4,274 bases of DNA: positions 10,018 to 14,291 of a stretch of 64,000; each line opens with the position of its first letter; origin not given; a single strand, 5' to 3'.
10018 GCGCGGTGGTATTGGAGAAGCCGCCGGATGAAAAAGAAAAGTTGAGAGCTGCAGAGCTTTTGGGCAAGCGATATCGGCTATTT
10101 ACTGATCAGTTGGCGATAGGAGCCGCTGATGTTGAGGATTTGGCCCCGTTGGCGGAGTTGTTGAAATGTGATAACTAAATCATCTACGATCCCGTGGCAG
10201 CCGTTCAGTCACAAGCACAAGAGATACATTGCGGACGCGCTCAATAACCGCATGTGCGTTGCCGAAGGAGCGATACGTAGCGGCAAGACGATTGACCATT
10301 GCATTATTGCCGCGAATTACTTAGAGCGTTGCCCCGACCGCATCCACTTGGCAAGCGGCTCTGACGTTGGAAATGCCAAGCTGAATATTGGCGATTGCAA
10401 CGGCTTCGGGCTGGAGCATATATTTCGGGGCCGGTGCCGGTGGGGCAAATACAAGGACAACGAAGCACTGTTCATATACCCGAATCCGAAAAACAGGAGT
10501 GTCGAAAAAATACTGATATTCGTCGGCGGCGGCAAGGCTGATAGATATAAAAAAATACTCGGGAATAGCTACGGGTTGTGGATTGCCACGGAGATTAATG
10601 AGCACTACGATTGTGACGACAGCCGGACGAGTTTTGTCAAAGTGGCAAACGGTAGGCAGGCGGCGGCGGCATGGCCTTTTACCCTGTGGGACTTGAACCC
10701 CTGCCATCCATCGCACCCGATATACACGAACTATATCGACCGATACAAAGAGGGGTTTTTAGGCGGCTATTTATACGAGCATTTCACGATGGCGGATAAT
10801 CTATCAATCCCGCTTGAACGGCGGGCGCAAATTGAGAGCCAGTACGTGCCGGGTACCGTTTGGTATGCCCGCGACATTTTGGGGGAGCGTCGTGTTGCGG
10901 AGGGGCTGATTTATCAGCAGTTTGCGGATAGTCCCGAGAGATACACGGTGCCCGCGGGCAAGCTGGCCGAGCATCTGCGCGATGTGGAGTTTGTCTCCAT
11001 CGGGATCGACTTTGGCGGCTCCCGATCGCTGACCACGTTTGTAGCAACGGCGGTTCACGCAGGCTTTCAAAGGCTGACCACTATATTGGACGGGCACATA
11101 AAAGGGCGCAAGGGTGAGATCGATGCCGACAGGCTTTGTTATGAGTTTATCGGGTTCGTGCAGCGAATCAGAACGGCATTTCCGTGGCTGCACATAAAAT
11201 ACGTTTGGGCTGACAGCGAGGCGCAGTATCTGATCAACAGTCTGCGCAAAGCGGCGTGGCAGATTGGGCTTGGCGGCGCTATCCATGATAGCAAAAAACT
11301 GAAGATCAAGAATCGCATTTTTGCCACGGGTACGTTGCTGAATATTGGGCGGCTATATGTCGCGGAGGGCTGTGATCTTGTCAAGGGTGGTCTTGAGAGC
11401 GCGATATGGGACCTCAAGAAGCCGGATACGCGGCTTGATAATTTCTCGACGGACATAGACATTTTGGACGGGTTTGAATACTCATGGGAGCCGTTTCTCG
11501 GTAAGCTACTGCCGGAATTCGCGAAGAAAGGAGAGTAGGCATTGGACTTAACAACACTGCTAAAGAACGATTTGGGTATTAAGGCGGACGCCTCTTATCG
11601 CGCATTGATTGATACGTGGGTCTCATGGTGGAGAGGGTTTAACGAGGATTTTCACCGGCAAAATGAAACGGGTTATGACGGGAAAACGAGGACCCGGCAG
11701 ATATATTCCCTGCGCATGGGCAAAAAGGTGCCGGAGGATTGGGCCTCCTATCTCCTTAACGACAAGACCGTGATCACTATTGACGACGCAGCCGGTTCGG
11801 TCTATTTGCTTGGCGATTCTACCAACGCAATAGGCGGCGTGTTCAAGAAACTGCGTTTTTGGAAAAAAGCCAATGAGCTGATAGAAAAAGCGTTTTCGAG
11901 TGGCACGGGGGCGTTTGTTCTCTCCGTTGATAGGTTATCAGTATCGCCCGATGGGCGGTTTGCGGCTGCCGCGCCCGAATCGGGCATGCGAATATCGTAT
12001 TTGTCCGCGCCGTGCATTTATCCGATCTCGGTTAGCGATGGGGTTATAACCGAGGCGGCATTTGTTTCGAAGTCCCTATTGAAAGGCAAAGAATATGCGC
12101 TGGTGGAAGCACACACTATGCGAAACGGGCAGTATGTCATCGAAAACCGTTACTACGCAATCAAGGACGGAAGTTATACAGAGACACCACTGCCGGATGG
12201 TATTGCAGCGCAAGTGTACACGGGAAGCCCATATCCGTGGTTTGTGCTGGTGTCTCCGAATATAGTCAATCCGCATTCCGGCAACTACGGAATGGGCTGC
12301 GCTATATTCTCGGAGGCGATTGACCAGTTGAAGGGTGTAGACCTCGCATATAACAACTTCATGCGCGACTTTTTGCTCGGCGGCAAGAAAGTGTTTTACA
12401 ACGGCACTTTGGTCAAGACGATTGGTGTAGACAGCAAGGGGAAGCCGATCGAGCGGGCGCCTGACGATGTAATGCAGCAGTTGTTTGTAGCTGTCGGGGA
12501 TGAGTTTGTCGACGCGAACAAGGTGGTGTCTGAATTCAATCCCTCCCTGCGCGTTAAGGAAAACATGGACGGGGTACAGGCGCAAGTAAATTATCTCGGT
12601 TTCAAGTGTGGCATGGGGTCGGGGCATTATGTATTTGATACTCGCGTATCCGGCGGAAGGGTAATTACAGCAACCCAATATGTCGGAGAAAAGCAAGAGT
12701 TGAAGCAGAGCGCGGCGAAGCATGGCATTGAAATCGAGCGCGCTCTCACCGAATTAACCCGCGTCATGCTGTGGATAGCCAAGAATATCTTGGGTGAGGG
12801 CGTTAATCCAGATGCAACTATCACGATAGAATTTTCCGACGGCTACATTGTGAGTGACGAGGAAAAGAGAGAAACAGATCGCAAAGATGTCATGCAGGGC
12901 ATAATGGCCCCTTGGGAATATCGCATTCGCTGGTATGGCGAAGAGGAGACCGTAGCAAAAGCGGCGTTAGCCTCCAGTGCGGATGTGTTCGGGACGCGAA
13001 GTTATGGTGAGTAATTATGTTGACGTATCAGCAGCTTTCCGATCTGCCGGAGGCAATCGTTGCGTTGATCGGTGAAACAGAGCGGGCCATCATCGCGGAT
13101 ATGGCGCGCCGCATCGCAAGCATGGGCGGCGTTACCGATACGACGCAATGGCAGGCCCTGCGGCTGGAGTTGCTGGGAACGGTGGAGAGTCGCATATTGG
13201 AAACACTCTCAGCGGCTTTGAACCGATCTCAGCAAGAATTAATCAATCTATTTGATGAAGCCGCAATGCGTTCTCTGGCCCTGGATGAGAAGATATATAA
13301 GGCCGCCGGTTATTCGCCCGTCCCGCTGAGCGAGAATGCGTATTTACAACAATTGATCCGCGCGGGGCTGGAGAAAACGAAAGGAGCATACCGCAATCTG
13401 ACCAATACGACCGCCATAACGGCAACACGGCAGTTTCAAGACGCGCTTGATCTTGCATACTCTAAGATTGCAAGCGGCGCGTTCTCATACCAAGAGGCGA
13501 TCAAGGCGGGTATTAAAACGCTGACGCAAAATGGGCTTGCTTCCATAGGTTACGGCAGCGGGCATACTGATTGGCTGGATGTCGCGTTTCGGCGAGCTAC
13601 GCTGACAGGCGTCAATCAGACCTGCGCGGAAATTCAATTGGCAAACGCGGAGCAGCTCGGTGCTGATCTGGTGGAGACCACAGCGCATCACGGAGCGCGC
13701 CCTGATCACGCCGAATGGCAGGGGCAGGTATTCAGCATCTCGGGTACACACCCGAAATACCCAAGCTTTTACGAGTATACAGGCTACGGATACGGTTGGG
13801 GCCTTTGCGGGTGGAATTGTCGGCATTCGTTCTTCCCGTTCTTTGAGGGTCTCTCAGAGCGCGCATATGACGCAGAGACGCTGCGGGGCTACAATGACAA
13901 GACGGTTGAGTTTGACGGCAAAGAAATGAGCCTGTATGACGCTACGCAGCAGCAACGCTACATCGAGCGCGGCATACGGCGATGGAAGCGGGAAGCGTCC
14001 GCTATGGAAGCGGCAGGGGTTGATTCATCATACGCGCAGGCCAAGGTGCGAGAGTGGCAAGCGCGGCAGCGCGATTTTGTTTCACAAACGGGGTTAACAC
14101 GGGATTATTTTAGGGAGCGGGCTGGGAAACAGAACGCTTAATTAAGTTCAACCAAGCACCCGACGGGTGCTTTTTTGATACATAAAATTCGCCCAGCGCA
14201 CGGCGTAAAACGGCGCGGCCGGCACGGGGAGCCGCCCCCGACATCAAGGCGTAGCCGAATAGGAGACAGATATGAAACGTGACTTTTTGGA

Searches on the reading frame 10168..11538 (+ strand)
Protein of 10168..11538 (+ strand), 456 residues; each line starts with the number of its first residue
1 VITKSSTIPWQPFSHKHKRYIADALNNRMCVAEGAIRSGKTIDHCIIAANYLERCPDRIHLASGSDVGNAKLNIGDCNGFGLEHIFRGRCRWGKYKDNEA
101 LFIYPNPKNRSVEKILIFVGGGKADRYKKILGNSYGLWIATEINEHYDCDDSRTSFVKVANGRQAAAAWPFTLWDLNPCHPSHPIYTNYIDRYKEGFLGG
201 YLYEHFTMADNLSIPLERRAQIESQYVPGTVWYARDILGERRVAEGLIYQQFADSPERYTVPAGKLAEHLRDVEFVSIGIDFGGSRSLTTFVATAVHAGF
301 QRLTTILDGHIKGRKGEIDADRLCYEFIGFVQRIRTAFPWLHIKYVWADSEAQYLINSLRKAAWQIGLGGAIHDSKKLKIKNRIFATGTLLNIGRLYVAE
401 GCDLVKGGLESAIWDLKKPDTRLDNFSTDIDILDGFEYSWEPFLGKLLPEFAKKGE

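Call 51: search_protein_families(library=phrogs, proteins=[window:10168-11538:+], max_evalue=0.00001)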
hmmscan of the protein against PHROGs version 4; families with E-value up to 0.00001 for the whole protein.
window:10168-11538:+ (456 aa): 2 families
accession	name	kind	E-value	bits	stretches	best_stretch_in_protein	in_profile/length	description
phrog_2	-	head and packaging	2.5e-15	57.3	1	8-446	262-595/807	terminase large subunit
phrog_29775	-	unknown function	5e-13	50.2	1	37-222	4-173/212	-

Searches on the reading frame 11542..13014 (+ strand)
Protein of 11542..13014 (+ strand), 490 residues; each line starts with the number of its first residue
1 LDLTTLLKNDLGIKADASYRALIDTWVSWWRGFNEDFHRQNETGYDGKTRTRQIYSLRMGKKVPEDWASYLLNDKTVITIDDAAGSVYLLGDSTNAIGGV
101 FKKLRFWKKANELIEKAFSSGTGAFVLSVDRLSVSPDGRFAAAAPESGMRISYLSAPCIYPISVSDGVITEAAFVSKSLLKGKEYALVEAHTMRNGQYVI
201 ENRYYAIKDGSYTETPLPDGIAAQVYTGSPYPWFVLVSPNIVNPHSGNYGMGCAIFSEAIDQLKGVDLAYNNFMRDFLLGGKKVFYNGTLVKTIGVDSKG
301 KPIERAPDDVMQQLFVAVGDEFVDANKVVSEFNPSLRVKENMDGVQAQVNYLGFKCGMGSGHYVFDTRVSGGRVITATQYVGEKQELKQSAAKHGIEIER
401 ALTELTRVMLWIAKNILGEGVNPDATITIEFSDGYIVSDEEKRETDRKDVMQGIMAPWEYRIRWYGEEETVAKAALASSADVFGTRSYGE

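Call 51: search_protein_families(library=phrogs, proteins=[window:11542-13014:+], max_evalue=0.00001)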
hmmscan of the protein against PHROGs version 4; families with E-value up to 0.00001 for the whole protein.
window:11542-13014:+ (490 aa): 1 family
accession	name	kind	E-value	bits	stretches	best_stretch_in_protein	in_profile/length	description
phrog_533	-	head and packaging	2.2e-85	288.1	1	9-478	21-475/495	portal protein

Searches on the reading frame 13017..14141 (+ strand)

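Call 51: search_protein_families(library=phrogs, proteins=[window:13017-14141:+], max_evalue=0.00001)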
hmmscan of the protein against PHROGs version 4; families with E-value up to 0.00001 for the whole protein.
window:13017-14141:+ (374 aa): 2 families
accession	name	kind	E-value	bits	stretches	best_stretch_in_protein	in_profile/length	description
phrog_581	-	head and packaging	4.1e-110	370.4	1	1-373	19-385/564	minor head protein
phrog_12049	-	head and packaging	7.2e-13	49.1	1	263-373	277-372/745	head morphogenesis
